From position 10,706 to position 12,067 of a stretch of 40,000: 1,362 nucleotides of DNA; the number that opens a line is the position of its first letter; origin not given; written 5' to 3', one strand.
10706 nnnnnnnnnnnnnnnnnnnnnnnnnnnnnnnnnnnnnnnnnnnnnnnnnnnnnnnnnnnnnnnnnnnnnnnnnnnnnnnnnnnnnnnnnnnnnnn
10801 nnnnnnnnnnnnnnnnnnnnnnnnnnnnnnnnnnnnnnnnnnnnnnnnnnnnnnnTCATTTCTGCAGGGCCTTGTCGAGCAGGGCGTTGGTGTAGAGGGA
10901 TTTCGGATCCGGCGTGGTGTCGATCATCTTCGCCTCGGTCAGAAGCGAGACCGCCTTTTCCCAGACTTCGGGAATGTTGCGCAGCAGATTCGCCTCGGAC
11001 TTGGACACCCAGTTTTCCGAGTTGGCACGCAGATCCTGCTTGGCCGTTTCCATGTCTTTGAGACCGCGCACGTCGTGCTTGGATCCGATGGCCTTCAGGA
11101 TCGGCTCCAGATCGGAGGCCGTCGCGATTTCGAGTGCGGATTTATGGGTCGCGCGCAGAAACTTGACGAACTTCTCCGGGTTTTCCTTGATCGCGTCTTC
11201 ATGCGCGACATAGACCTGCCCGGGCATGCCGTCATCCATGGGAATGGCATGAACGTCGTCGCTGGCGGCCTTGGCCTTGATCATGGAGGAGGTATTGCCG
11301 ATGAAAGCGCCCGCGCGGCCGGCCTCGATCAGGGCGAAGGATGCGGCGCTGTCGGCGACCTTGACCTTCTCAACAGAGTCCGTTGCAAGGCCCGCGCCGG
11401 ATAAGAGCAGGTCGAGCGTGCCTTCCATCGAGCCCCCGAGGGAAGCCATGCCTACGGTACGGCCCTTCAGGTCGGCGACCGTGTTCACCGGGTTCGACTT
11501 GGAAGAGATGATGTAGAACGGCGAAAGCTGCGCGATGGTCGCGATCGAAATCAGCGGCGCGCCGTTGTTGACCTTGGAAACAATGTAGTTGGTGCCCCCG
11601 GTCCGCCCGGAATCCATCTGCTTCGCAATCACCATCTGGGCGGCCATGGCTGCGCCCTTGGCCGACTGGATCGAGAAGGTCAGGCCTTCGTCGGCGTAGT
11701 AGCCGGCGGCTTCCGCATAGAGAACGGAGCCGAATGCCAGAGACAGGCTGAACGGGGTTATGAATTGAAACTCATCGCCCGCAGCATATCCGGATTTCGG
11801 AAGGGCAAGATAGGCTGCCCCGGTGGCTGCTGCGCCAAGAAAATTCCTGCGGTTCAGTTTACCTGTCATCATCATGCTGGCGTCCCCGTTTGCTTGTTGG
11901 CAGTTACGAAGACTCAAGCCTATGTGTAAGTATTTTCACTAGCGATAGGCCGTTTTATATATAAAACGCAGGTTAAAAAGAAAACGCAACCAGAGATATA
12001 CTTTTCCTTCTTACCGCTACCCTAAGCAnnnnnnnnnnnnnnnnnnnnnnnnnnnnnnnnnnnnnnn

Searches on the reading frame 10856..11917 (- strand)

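Call 66: search_protein_families(library=pfam, proteins=[window:10856-11917:-], max_evalue=0.00001)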
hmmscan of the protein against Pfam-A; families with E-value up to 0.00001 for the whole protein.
window:10856-11917:- (353 aa): 3 families
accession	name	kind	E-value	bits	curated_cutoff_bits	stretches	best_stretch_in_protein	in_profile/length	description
PF09084.16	NMT1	-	7.2e-32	111.5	20.5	1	64-263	6-208/216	NMT1/THI5 like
PF12974.12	Phosphonate-bd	-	5.2e-08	33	27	1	78-260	28-219/242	ABC transporter, phosphonate, periplasmic substrate-binding protein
PF16868.10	NMT1_3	-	9.1e-06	25.9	27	0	77-229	29-191/289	NMT1-like family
